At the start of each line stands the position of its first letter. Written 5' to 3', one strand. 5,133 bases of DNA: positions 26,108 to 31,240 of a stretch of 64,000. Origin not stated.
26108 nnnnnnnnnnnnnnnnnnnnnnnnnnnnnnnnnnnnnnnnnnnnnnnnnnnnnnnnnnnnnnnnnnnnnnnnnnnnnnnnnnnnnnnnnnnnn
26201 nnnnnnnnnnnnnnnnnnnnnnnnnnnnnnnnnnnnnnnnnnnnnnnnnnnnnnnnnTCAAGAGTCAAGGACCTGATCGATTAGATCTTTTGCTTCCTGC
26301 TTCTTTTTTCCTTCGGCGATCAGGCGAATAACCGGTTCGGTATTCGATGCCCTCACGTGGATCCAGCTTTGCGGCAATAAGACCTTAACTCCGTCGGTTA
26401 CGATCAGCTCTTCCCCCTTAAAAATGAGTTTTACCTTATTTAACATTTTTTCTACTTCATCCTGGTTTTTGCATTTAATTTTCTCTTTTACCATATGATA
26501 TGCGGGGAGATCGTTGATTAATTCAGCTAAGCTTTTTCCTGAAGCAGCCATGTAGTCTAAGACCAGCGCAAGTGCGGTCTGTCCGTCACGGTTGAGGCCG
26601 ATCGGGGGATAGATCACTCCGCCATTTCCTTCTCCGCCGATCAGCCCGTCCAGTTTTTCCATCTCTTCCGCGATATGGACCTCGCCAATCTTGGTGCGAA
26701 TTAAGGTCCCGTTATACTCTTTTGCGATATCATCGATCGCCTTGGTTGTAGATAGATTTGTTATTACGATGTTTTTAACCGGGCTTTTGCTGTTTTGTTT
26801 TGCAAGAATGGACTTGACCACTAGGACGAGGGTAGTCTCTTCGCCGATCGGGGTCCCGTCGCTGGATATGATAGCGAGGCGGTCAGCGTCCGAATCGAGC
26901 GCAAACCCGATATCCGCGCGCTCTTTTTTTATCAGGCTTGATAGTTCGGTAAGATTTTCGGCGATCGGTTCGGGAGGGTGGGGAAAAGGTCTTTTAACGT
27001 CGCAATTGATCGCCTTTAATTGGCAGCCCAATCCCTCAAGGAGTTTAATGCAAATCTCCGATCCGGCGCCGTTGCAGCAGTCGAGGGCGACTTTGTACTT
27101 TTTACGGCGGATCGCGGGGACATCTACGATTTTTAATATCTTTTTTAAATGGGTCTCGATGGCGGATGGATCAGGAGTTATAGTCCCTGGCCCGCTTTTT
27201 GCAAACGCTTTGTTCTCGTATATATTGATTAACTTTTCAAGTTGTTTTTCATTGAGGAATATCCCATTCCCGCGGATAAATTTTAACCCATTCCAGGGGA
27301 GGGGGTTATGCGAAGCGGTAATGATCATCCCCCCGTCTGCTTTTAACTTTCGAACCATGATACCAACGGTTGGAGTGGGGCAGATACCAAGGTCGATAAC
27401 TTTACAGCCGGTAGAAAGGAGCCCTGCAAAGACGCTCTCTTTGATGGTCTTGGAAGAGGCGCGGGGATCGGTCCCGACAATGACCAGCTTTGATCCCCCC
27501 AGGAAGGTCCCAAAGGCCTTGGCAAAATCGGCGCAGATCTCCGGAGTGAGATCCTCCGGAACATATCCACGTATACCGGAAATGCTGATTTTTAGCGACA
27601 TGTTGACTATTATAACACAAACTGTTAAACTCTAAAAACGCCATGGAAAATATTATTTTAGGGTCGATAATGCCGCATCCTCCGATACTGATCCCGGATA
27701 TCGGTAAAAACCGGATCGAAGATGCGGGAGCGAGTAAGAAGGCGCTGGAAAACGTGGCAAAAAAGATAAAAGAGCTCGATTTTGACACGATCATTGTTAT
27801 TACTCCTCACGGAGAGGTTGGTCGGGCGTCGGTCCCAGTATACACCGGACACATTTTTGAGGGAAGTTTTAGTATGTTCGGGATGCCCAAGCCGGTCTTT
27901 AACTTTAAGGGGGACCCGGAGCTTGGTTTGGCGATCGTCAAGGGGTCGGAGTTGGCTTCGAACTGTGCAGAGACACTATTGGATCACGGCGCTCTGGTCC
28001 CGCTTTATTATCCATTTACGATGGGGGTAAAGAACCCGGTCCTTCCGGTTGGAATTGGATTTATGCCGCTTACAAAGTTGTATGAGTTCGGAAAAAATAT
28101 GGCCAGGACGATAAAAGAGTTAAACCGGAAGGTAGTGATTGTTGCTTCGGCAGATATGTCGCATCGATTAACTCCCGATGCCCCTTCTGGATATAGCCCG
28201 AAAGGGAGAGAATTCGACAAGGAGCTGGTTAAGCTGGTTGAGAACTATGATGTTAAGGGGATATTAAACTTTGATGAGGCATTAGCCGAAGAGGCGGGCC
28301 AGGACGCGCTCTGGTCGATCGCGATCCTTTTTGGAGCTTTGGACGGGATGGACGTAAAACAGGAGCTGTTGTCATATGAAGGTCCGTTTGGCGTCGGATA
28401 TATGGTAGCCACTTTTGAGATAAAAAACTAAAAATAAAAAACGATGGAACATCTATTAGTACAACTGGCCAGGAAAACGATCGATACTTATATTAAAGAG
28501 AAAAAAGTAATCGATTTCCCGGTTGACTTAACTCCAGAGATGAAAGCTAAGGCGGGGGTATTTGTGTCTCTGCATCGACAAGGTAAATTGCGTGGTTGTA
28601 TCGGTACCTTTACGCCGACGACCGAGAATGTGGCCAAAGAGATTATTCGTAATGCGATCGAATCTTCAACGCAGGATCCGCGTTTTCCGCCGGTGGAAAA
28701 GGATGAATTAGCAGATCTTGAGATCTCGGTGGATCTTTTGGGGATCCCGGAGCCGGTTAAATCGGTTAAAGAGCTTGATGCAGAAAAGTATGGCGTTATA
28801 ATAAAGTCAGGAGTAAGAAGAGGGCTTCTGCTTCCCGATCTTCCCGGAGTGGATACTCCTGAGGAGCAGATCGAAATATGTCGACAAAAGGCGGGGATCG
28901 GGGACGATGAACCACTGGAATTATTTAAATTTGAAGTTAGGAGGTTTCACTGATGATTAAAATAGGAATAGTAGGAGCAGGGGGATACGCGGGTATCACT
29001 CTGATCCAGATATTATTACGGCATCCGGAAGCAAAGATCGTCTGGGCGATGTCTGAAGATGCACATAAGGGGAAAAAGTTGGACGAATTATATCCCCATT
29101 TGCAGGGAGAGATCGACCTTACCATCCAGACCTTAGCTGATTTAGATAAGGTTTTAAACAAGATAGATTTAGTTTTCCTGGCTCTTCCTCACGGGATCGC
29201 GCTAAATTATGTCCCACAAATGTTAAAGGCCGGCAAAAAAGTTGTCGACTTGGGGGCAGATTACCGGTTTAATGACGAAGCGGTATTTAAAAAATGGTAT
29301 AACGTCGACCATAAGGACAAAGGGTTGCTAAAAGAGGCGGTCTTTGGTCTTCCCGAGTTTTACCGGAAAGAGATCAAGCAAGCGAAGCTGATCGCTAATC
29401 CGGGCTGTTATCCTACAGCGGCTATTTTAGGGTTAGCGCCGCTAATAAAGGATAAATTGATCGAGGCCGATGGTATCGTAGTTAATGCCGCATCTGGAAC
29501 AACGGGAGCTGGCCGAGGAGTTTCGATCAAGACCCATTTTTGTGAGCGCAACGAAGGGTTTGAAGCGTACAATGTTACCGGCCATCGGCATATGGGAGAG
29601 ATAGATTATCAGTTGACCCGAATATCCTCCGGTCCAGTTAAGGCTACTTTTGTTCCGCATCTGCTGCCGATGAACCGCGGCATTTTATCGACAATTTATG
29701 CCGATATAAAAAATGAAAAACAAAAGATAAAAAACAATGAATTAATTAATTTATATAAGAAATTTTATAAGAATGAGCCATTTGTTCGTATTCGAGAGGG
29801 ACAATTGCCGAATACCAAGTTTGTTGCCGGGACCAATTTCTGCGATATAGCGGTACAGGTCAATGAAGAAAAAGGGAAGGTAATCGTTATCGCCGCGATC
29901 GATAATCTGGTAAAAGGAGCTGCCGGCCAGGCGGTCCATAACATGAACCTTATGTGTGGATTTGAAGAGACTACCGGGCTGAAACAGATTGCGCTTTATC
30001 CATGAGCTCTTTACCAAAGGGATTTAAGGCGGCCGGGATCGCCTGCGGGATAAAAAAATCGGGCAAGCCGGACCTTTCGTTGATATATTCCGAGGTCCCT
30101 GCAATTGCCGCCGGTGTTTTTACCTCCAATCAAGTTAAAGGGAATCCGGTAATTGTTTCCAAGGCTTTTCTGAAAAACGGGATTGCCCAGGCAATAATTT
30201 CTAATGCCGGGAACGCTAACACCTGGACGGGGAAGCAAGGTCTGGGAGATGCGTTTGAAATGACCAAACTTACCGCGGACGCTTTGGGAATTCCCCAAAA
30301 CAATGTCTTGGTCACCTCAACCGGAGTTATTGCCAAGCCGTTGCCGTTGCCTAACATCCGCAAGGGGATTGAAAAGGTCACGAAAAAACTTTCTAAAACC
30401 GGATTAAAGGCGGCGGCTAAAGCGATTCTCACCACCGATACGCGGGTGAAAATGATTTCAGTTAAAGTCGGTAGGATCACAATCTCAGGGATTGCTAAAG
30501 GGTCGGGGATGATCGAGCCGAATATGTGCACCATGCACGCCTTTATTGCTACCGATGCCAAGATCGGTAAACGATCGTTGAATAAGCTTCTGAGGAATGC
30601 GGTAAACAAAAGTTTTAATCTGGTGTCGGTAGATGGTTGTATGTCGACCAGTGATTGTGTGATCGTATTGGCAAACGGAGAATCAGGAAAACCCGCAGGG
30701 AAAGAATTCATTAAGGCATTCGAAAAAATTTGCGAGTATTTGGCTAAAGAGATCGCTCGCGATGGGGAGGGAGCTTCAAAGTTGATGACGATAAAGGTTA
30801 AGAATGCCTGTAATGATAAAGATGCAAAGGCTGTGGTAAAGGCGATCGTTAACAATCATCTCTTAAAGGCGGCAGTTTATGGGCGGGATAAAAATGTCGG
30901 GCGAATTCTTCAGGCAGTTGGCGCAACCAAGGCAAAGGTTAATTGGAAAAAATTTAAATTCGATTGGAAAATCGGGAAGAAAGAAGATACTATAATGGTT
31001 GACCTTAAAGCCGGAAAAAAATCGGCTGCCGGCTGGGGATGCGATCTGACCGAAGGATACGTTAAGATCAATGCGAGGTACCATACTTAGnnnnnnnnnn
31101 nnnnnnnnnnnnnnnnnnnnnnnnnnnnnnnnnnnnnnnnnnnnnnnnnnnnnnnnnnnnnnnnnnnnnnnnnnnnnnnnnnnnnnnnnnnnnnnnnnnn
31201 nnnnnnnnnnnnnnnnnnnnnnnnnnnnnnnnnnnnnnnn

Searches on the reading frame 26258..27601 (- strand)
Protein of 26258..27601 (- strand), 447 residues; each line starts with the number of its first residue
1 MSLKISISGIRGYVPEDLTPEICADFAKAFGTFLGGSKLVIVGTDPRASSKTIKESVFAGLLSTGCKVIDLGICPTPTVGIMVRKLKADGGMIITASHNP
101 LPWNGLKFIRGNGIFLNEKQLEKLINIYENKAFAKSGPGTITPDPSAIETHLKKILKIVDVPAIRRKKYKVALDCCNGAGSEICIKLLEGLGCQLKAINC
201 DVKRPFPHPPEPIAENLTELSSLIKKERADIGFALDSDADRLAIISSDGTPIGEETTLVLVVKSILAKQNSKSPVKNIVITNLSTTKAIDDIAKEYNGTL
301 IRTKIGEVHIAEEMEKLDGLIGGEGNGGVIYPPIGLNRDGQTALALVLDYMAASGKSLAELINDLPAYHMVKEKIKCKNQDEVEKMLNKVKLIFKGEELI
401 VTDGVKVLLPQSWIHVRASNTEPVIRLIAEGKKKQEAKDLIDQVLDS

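Call 60: search_protein_families(library=pfam, proteins=[window:26258-27601:-], max_evalue=0.00001)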
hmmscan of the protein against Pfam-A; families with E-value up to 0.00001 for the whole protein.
window:26258-27601:- (447 aa): 4 families
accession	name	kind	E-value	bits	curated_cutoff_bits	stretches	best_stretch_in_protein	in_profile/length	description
PF02878.22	PGM_PMM_I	-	3.6e-36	124.3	22.5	1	8-133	7-136/138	Phosphoglucomutase/phosphomannomutase, alpha/beta/alpha domain I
PF02879.22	PGM_PMM_II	-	2.3e-22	79.9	29.3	1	150-249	2-103/103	Phosphoglucomutase/phosphomannomutase, alpha/beta/alpha domain II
PF02880.22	PGM_PMM_III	-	3.8e-22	79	20.7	1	257-366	5-112/115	Phosphoglucomutase/phosphomannomutase, alpha/beta/alpha domain III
PF00408.26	PGM_PMM_IV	-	2.4e-11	43.9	23.1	1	375-446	4-67/68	Phosphoglucomutase/phosphomannomutase, C-terminal domain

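Call 79: search_protein_families(library=ncbifam, proteins=[window:26258-27601:-], max_evalue=1e-10)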
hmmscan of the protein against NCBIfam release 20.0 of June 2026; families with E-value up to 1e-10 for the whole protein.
window:26258-27601:- (447 aa): 6 families
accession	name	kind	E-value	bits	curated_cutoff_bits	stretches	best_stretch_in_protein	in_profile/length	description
TIGR03990.1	Arch_GlmM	equivalog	2.2e-146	488.2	439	1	5-445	4-441/444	phosphoglucosamine mutase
TIGR01455.1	glmM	equivalog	4.2e-66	223.5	447.55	1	9-446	5-438/442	phosphoglucosamine mutase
NF007088.0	PRK09542.1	equivalog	1.4e-58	199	618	1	9-446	16-451/456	phosphomannomutase/phosphoglucomutase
NF046027.1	PhglucPhmanMutPgmG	equivalog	9.4e-55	186.1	600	1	10-444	15-446/460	phosphoglucomutase/phosphomannomutase PgmG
NF011943.0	PRK15414.1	subfamily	1.1e-34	120.2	801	1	9-434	11-439/456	phosphomannomutase CpsG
NF005737.0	PRK07564.1-1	equivalog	1.1e-12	47.4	378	0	8-120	19-139/543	alpha-D-glucose phosphate-specific phosphoglucomutase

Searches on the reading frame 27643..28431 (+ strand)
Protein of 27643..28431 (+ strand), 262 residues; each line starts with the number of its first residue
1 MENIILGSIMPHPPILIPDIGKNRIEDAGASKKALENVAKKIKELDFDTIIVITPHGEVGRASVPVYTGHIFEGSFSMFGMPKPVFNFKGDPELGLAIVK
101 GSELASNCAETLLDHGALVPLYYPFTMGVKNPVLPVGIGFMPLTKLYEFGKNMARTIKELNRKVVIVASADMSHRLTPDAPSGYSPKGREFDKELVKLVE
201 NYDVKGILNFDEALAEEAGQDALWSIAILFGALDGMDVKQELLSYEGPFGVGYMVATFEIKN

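Call 60: search_protein_families(library=pfam, proteins=[window:27643-28431:+], max_evalue=0.00001)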
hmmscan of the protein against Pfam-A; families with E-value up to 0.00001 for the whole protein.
window:27643-28431:+ (262 aa): 1 family
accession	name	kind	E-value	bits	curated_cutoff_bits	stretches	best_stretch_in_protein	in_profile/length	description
PF02900.23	LigB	-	1.7e-40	139.3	26.3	1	9-255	4-268/269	Catalytic LigB subunit of aromatic ring-opening dioxygenase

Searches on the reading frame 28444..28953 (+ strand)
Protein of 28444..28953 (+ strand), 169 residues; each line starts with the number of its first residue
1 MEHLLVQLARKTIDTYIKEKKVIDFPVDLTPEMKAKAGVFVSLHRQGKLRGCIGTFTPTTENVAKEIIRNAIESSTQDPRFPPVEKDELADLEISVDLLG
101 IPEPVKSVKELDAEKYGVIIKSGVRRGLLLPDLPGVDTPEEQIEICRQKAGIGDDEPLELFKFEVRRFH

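Call 60: search_protein_families(library=pfam, proteins=[window:28444-28953:+], max_evalue=0.00001)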
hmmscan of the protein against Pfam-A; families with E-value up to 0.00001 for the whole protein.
window:28444-28953:+ (169 aa): 1 family
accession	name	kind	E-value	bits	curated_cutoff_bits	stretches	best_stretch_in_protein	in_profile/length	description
PF01871.22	AMMECR1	-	2.6e-47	160.9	25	1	6-168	1-168/168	AMMECR1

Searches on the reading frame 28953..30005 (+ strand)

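Call 60: search_protein_families(library=pfam, proteins=[window:28953-30005:+], max_evalue=0.00001)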
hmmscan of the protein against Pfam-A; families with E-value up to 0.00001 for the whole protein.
window:28953-30005:+ (350 aa): 4 families
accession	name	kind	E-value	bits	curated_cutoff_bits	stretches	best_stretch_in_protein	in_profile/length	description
PF22698.1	Semialdhyde_dhC_1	-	7.8e-61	205.2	27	1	152-318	1-165/165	Semialdehyde dehydrogenase, dimerisation domain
PF01118.30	Semialdhyde_dh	-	9.8e-32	110.3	26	1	3-144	1-121/121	Semialdehyde dehydrogenase, NAD binding domain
PF02774.23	Semialdhyde_dhC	-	1.7e-17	64.6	26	1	161-321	1-184/184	Semialdehyde dehydrogenase, dimerisation domain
PF01408.29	GFO_IDH_MocA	-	6.3e-07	30.5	24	1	2-98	1-90/120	Oxidoreductase family, NAD-binding Rossmann fold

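Call 79: search_protein_families(library=ncbifam, proteins=[window:28953-30005:+], max_evalue=1e-10)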
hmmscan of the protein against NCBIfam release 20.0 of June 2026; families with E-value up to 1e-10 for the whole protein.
window:28953-30005:+ (350 aa): 4 families
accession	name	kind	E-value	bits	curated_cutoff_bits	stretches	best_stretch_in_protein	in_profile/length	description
TIGR01850.1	argC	equivalog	4.7e-133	443.7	233.6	1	2-350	1-345/345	N-acetyl-gamma-glutamyl-phosphate reductase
TIGR01851.1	argC_other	equivalog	4.3e-31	108.4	229.85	1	66-336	45-309/310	N-acetyl-gamma-glutamyl-phosphate reductase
NF006416.0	PRK08664.1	subfamily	4.4e-17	62.3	232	1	2-335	4-344/350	aspartate-semialdehyde dehydrogenase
TIGR00978.1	asd_EA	equivalog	8.4e-16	57.9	301.2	1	2-334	1-340/342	aspartate-semialdehyde dehydrogenase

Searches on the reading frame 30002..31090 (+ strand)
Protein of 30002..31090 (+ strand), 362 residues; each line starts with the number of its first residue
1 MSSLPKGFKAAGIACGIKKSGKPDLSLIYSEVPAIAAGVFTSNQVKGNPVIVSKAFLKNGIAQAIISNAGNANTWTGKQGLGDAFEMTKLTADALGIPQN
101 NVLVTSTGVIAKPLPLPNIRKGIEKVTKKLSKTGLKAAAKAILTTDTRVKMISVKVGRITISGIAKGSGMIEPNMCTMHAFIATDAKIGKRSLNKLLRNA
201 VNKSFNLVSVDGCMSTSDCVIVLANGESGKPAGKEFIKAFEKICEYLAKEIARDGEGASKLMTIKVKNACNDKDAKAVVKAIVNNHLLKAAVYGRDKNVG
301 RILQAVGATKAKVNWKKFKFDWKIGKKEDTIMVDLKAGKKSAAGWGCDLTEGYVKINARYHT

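Call 60: search_protein_families(library=pfam, proteins=[window:30002-31090:+], max_evalue=0.00001)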
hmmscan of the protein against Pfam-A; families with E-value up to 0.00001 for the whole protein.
window:30002-31090:+ (362 aa): 1 family
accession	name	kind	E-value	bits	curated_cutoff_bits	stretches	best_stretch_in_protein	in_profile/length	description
PF01960.23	ArgJ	-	3e-122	408.4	32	2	9-319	1-313/377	ArgJ family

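Call 79: search_protein_families(library=ncbifam, proteins=[window:30002-31090:+], max_evalue=1e-10)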
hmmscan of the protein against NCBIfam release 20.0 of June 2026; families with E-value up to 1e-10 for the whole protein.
window:30002-31090:+ (362 aa): 2 families
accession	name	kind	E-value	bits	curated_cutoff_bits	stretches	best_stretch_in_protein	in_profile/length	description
NF003802.0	PRK05388.1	equivalog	3.5e-123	411.1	351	1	4-319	9-334/400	bifunctional glutamate N-acetyltransferase/amino-acid acetyltransferase ArgJ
TIGR00120.1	ArgJ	equivalog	2.5e-116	388.8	298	1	3-320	6-336/405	bifunctional ornithine acetyltransferase/N-acetylglutamate synthase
